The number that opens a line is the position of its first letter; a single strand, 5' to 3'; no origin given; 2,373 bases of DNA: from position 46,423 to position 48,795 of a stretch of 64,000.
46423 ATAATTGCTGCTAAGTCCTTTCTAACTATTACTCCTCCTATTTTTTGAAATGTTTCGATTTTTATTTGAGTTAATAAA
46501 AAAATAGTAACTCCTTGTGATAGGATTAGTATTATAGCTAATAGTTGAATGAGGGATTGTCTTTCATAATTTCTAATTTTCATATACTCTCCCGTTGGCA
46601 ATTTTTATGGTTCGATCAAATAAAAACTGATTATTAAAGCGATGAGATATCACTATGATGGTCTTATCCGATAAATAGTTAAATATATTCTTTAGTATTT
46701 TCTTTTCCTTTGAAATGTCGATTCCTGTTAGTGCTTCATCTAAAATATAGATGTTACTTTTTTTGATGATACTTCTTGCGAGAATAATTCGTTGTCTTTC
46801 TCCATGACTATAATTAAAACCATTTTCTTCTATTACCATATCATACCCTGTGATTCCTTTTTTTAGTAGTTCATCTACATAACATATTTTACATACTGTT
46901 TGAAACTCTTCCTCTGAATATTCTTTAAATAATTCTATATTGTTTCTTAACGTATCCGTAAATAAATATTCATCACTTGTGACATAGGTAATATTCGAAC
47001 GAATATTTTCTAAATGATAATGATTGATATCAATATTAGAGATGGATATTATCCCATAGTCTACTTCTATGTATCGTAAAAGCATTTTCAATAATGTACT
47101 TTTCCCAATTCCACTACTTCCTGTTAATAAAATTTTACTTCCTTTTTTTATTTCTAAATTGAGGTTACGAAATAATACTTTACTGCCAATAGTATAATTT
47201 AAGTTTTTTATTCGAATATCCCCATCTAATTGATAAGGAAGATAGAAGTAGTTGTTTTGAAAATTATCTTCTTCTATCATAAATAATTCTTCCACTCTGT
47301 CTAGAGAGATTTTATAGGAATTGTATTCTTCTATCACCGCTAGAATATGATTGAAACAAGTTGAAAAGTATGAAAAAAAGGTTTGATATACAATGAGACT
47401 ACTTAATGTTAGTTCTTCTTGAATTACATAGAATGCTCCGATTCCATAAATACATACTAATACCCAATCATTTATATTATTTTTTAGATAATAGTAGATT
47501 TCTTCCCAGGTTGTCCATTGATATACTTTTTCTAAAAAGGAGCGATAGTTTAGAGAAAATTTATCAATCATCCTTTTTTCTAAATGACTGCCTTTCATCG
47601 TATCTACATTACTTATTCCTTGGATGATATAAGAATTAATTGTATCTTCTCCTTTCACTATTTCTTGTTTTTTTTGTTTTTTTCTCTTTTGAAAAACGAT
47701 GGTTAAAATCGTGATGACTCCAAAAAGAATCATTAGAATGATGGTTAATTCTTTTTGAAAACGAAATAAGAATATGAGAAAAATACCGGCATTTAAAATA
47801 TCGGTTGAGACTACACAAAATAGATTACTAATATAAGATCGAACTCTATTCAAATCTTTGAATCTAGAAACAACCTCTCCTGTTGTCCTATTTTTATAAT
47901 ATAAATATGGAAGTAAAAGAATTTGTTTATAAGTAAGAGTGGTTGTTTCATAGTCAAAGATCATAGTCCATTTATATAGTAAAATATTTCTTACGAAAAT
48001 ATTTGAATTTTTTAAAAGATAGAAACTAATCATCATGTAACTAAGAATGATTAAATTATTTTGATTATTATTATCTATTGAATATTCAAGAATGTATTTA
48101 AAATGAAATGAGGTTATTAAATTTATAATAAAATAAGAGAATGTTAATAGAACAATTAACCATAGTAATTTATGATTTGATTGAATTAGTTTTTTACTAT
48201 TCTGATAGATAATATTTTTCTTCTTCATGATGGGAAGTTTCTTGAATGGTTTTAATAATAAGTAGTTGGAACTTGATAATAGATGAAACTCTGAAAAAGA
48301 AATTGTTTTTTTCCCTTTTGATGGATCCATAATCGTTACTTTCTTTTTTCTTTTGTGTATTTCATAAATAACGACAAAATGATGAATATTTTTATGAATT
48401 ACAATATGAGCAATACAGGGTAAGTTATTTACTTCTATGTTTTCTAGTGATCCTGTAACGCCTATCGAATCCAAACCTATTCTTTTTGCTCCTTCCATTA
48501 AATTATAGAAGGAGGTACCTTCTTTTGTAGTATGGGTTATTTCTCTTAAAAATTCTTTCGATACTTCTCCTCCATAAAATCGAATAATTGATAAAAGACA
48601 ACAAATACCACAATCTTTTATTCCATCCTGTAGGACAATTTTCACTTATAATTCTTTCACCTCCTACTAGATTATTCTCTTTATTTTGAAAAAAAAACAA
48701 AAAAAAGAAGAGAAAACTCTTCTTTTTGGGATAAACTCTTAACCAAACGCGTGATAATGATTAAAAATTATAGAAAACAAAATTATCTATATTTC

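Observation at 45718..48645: Unannotated two-peptide bacteriocin-like operon (exporter first; peptides and a tiny membrane ORF last, all overlapping)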

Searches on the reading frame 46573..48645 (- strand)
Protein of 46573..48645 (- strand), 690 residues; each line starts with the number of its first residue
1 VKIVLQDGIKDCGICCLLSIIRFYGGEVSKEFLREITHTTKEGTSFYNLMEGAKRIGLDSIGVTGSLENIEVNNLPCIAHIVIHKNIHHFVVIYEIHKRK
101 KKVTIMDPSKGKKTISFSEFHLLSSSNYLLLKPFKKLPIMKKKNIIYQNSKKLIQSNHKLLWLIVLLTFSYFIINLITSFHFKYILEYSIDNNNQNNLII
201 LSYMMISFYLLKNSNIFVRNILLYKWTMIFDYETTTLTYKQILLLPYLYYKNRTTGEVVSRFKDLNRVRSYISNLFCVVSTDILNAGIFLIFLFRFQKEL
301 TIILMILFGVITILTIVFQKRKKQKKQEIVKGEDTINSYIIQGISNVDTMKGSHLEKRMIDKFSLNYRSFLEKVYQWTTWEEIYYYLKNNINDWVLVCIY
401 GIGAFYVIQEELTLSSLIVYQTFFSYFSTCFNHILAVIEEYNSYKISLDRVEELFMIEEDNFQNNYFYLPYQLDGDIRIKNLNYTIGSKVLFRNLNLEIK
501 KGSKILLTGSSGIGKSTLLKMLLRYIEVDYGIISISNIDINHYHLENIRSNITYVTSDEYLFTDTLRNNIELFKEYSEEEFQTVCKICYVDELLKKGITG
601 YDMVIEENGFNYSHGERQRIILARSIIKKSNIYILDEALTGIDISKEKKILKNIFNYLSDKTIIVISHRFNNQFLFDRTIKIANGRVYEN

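Call 3: search_protein_families(library=pfam, proteins=[window:46573-48645:-], max_evalue=1)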
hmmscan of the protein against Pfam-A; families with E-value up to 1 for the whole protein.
window:46573-48645:- (690 aa): 22 families
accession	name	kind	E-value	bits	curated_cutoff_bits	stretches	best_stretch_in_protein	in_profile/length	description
PF03412.21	Peptidase_C39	-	1.9e-29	102.6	22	1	2-133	3-130/133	Peptidase C39 family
PF00664.28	ABC_membrane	-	4.8e-27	95.8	28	1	162-429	2-272/274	ABC transporter transmembrane region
PF00005.33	ABC_tran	-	3.4e-24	86.4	25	1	493-639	2-136/137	ABC transporter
PF20720.3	nSTAND3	-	6.8e-06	26.3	27.2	1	499-555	14-71/155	Novel STAND NTPase 3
PF03193.22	RsgA_GTPase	-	0.00052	20.3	30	1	494-534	99-138/174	RsgA GTPase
PF05673.19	DUF815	-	0.0018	17.9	23.8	1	499-557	50-104/249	Protein of unknown function (DUF815)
PF13191.12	AAA_16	-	0.0019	19.2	32.6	1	503-541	25-63/167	AAA ATPase domain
PF13555.12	AAA_29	-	0.0019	18.3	27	1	493-519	13-39/61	P-loop containing region of AAA domain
PF02367.23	TsaE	-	0.003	18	26.6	1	493-563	12-78/128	Threonylcarbamoyl adenosine biosynthesis protein TsaE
PF00004.35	AAA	-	0.011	16.6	21.2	1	505-554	1-38/131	ATPase family associated with various cellular activities (AAA)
PF13401.12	AAA_22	-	0.012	16.3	27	1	505-527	8-30/130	AAA domain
PF13479.12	AAA_24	-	0.012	15.9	27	1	502-530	2-30/195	AAA domain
PF03266.21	NTPase_1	-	0.013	15.8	23.9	1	504-527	1-24/168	NTPase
PF12775.13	AAA_7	-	0.017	15.1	25.8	1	495-530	26-62/181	P-loop containing dynein motor region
PF02463.25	SMC_N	-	0.02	14.8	40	1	611-682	136-211/220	RecF/RecN/SMC N terminal domain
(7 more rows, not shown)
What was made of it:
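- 46573..48645 (-): PCAT: a C39-peptidase ABC exporter, 690 aa, GTG start. The peptidase domain is encoded at about 48247-48642. Pfam: Peptidase_C39 1.9e-29, ABC_membrane 4.8e-27, ABC_tran 3.4e-24 (call 3).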

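Call 4: search_protein_families(library=ncbifam, proteins=[window:46573-48645:-], max_evalue=1)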
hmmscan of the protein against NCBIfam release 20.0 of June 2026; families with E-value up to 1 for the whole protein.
window:46573-48645:- (690 aa): 190 families (the best 25 are shown)
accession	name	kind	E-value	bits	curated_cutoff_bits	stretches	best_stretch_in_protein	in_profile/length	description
TIGR01193.1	bacteriocin_ABC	subfamily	6.2e-96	322.5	523.85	1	10-689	5-688/708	peptide cleavage/export ABC transporter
TIGR03796.1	NHLM_micro_ABC1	equivalog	9.8e-95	318.2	853.3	1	4-689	5-691/710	NHLP family bacteriocin export ABC transporter peptidase/permease/ATPase subunit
NF045998.1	cleave_ABC_plasm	equivalog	2.3e-86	290.6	500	1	6-679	2-668/673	Mbov_0121 family peptidase domain-containing ABC transporter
TIGR03375.1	type_I_sec_LssB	subfamily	8.8e-84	282.1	693.1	1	16-688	6-680/696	type I secretion system permease/ATPase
TIGR01846.1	type_I_sec_HlyB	subfamily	1.2e-76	258.4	725.55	1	13-689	1-671/694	type I secretion system permease/ATPase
TIGR02203.1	MsbA_lipidA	equivalog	2.2e-59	201.5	602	1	182-689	37-548/572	lipid A export permease/ATP-binding protein MsbA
TIGR03797.1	NHLM_micro_ABC2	equivalog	4e-58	197.5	709.4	1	96-689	77-664/686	NHLP bacteriocin export ABC transporter permease/ATPase subunit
NF045513.1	HepA_fam_ABC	equivalog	1.7e-53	182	725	1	125-689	20-588/610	heterocyst formation ABC transporter subunit HepA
NF008381.0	PRK11176.1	equivalog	6.1e-53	180.1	867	1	182-689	48-558/582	lipid A ABC transporter ATP-binding protein/permease MsbA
TIGR02204.1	MsbA_rel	hypoth_equivalog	3.2e-51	174.7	780.4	1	161-689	21-554/576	ABC transporter, permease/ATP-binding protein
TIGR01842.1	type_I_sec_PrtD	subfamily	6.6e-51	173.5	510.15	1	156-687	3-531/544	type I secretion system permease/ATPase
NF052233.1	CphA_assoc_ABC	equivalog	1.4e-50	172.4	880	1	233-689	264-722/766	cyanophycin metabolism-associated ABC transporter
NF010178.0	PRK13657.1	equivalog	1e-48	166.2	733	1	234-689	91-549/588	glucan ABC transporter ATP-binding protein/ permease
NF008364.0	PRK11160.1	equivalog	4.1e-46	157.7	630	1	274-689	136-554/575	heme ABC transporter ATP-binding protein/permease CydC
TIGR02857.1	CydD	equivalog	1.6e-45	156.1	435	2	476-681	321-528/529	thiol reductant ABC exporter subunit CydD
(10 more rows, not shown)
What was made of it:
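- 46573..48645 (-): Below every NCBIfam cut-off (TIGR01193 322 < 524; Mbov_0121 family 291 < 500; call 4).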

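Call 5: find_encoding_contigs(protein=window:46573-48645:-, flank=6000, max_places=6)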
Protein window:46573-48645:- (690 aa): 5 contigs read that carry it; 2 places shown.
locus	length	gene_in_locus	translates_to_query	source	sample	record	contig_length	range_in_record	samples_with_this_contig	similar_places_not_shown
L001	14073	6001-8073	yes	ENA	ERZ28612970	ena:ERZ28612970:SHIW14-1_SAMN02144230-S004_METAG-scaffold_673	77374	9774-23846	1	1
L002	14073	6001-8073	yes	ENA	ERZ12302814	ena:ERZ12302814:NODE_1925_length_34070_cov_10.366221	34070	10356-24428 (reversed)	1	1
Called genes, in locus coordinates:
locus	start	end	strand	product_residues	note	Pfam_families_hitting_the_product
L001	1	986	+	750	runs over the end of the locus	-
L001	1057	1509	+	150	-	-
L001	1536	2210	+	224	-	PF20582:UPF0758_N, PF04002:RadC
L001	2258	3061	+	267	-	PF04085:MreC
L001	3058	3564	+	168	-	PF04093:MreD (weak)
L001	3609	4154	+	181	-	PF01551:Peptidase_M23 (weak)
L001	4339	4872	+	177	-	PF02163:Peptidase_M50 (weak)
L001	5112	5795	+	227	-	-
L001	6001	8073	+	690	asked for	PF03412:Peptidase_C39, PF00664:ABC_membrane, PF00005:ABC_tran, PF20720:nSTAND3 (faint)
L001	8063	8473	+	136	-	-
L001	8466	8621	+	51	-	-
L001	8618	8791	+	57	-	-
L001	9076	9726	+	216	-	PF09424:YqeY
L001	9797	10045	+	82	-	-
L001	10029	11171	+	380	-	PF06898:YqfD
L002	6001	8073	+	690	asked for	PF03412:Peptidase_C39, PF00664:ABC_membrane, PF00005:ABC_tran, PF20720:nSTAND3 (faint)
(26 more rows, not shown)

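Call 7: find_related_loci(query=window:46573-48645:-, collection=genome_contigs, flank=6000)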
Query window:46573-48645:- (690 aa) in genome_contigs; peptide patterns used: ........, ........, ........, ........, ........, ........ (x = any residue, [..] = any of these).
344 stretches matched a pattern; 23 encode a relative of the query (tblastn E <= 1e-3); 23 distinct loci.
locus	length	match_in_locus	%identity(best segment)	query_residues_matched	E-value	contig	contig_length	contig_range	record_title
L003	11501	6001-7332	25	249-689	8e-42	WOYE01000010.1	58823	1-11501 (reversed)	Planococcaceae bacterium Storch 2/2-2 NODE_11_length_58691_cov_95.643883, whole genome shotgun sequence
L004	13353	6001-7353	24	239-689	7e-29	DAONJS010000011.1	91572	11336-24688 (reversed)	MAG TPA_asm: Bacteroidia bacterium isolate AMR_MDS_3733 NODE_224_length_91572_cov_15.689621, whole genome shotgun sequen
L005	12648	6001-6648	26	477-690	4e-13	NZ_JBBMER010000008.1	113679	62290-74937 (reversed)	[Lactobacillus] rogosae strain CLA-AA-H255 CLAAAH255_contig_8_length_113679, whole genome shotgun sequence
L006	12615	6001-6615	28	487-687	6e-12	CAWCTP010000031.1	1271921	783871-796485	MAG: uncultured delta proteobacterium isolate MFD05442.bin.2.256 genome assembly, contig: contig_8663, whole genome shot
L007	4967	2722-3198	27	491-668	7e-12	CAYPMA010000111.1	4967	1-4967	MAG TPA_asm: uncultured bacterium isolate binchicken_co129_128 genome assembly, contig: NODE_61201_length_4967_cov_5.055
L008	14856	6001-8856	27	494-690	6e-11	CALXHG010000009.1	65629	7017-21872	MAG: uncultured Clostridia bacterium isolate BRZ_HA__bin44 genome assembly, contig: BRZ_HA__NODE_383_length_65629_cov_93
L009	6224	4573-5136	25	487-671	1e-10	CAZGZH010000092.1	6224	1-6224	MAG TPA_asm: uncultured Flavobacteriaceae bacterium isolate SRP216583_co1_169 genome assembly, contig: NODE_13318_length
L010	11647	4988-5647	24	475-687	1e-10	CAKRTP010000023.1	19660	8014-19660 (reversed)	MAG: uncultured Blautia sp. isolate REFINED_METABAT215_TOP10_CONTIGS_1500_ASSEMBLY_K77_MERGED__Hadza_PheChl_Fiber-Hadza-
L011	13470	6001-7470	24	443-668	2e-10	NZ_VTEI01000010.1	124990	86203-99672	Rossellomorea vietnamensis strain CH34_1T scaffold10.1, whole genome shotgun sequence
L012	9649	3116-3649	26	477-667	2e-10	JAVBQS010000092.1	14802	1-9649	MAG: Spirochaetia bacterium isolate EPI_MAG_00173 c_000010587229, whole genome shotgun sequence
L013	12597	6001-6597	26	475-685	3e-10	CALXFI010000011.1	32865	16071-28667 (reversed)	MAG: uncultured Clostridia bacterium isolate BRZ_FR__bin67 genome assembly, contig: BRZ_FR__NODE_1577_length_32865_cov_1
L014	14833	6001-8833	28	483-690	4e-11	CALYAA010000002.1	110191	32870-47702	MAG: uncultured Clostridia bacterium isolate BRZ_MP__bin6 genome assembly, contig: BRZ_MP__NODE_229_length_110191_cov_18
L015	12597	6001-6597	23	491-687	5e-8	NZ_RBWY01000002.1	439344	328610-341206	Orbus hercynius strain DSM 22228 Ga0244546_102, whole genome shotgun sequence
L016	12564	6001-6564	24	477-666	1e-7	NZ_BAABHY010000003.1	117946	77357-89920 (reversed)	Orbus sasakiae strain JCM 18050 sequence03, whole genome shotgun sequence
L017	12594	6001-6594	25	477-671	2e-7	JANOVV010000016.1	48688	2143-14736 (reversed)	MAG: Bacteroidota bacterium isolate VAR_35_metabat_555 VAR_35_k141_26033, whole genome shotgun sequence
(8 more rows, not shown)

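Call 15: list_cluster_members(proteins=[P0001, P0007, P0008, P0003, window:46573-48645:-, window:46173-46583:-, window:45443-45646:-, window:48851-49534:-])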
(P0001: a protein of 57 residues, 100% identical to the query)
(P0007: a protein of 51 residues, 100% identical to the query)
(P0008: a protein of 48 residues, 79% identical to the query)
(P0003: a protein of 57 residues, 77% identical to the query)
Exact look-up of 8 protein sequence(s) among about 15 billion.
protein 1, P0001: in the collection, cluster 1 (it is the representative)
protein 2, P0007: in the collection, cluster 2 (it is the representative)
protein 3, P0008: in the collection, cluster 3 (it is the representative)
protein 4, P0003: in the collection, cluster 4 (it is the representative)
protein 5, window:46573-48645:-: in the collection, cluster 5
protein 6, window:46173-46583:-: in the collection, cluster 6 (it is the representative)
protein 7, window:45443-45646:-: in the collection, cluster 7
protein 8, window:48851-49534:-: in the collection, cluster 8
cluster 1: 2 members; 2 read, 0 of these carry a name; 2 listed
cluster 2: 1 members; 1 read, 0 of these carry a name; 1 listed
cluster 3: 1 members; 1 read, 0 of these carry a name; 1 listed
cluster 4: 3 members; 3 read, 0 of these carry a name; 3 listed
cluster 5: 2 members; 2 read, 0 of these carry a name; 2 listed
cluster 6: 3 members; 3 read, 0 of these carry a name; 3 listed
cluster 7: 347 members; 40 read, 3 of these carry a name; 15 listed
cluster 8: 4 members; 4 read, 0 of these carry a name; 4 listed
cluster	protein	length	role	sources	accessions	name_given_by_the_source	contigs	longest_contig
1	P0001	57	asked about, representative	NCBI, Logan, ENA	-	-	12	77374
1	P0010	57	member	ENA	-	-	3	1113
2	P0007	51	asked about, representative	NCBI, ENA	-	-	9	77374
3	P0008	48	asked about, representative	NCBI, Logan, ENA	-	-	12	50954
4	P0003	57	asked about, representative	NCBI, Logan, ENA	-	-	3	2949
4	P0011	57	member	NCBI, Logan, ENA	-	-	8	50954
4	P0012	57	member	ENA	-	-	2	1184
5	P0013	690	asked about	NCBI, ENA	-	-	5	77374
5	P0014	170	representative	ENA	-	-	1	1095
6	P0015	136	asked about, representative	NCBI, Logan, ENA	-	-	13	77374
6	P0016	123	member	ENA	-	-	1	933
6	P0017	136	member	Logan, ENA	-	-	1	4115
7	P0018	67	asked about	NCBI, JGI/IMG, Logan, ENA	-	ribosomal protein S21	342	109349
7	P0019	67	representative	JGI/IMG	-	-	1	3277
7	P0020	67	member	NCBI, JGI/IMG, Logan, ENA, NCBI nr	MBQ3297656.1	MAG: 30S ribosomal protein S21 [Bacilli bacterium] | ribosomal protein S21 | 30S ribosomal protein S21 [Bacilli bacterium]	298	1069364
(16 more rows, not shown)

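Call 74: search_solved_structures(query=window:46573-48645:-, max_evalue=1e-20)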
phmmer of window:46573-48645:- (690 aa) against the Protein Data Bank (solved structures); distinct sequences matched with E-value up to 1e-20: 233 (the best 60 are shown).
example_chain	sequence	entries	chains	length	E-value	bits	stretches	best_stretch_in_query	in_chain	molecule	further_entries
4ry2_A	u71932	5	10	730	4.4e-81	276.5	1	5-689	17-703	ABC-type bacteriocin transporter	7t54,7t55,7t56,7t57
8vp3_A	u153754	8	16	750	4.8e-81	276.4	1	5-689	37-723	ABC-type bacteriocin transporter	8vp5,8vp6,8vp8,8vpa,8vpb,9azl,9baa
4s0f_A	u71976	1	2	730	1.1e-80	275.2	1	5-689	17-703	ABC-type bacteriocin transporter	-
6v9z_A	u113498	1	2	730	7.3e-80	272.5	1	5-689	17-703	ABC-type bacteriocin transporter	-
8vp9_A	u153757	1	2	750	1e-78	268.7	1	6-689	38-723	ABC-type bacteriocin transporter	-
8hf7_A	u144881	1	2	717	3.4e-70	240.5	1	10-689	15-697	Competence factor transporting ATP-binding protein/permease ComA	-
8hf4_A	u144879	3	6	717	3.6e-70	240.4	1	10-689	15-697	Transport/processing ATP-binding protein ComA | Competence factor transporting ATP-binding protein/permease ComA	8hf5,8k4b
8hf6_A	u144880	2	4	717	8.7e-70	239.2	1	10-689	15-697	Competence factor transporting ATP-binding protein/permease ComA | Transport/processing ATP-binding protein ComA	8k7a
4f4c_A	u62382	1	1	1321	1e-59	205.9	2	472-689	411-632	Multidrug resistance protein pgp-1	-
6q81_A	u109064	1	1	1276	3.5e-59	204.1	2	207-689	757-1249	P-glycoprotein (ABCB1)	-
5kpi_A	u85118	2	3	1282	3.6e-59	204.1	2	207-689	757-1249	Multidrug resistance protein 1A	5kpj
4m2s_A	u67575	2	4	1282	3.6e-59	204.1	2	207-689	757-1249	Multidrug resistance protein 1A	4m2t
3g60_A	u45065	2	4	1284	3.6e-59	204.1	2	207-689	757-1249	Multidrug resistance protein 1a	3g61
4ksb_A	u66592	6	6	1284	3.6e-59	204.1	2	207-689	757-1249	Multidrug resistance protein 1A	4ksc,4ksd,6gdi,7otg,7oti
4q9h_A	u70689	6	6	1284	3.6e-59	204.1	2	207-689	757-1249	Multidrug resistance protein 1A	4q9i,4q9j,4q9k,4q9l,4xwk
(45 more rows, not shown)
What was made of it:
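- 46573..48645 (-): Closest solved structures: PCAT1 4ry2 (276 bits, full length) and ComA 8hf7 (call 74).
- On Peptidase-containing ABC transporter (PCAT / AMS exporter): Calls 3 and 74.
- Closest known: PCAT1 of Clostridium. Same: Full-length homology: 276 and 240 bits (call 74).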

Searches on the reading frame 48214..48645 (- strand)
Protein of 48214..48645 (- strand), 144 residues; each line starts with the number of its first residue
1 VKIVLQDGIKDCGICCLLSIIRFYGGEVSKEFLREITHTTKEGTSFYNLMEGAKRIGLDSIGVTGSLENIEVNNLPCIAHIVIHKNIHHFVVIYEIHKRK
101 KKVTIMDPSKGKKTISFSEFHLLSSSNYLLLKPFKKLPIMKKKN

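Call 90: search_solved_structures(query=window:48214-48645:-, max_evalue=1e-8, show_alignments=3)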
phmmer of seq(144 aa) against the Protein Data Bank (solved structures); distinct sequences matched with E-value up to 1e-8: 9.
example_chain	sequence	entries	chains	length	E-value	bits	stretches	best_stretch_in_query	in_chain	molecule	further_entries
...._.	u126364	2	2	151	3.9e-21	78.9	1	5-134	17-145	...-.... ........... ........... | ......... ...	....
4ry2_A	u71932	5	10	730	4.2e-21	78.8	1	5-134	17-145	ABC-type bacteriocin transporter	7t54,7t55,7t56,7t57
4s0f_A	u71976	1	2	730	4.2e-21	78.8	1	5-134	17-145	ABC-type bacteriocin transporter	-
8vp3_A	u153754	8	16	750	4.4e-21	78.7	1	5-134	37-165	ABC-type bacteriocin transporter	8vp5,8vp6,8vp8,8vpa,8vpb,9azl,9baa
6v9z_A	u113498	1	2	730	7.8e-20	74.7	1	5-134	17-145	ABC-type bacteriocin transporter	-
8vp9_A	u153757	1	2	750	1.6e-18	70.4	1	6-134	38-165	ABC-type bacteriocin transporter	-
5xe8_A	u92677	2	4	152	3e-15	59.8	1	2-119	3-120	Putative ABC transporter, ATP-binding protein ComA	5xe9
3k8u_A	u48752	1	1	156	3.4e-15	59.7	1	2-119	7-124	Putative ABC transporter, ATP-binding protein ComA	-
6mpz_A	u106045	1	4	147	2e-09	41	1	3-134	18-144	Double Glycine Motif Protease domain from AMS/PCAT Transporter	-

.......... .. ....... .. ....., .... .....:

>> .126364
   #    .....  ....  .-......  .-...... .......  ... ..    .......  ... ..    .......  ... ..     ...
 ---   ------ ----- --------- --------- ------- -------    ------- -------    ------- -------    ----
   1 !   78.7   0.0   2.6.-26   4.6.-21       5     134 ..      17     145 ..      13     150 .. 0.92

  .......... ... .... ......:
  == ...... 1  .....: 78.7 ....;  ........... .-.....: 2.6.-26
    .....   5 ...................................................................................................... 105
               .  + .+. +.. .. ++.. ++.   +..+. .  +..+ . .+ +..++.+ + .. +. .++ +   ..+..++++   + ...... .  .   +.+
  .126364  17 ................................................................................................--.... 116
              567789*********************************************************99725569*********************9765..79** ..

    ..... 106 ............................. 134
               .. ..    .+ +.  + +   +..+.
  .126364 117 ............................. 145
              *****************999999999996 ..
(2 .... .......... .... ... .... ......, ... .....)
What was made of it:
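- PCAT domains and catalytic residues (calls 3, 74, 90).
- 46573..48645 (-): Cys12 aligns with the Ala of the Cys-to-Ala entry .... (call 90).
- On Peptidase-containing ABC transporter (PCAT / AMS exporter): C12 aligns with the mutated Ala of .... (call 90).
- Closest known: PCAT1 of Clostridium. Same: Conserved Gln/Cys/His/Asp of the C39 domain (call 90).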
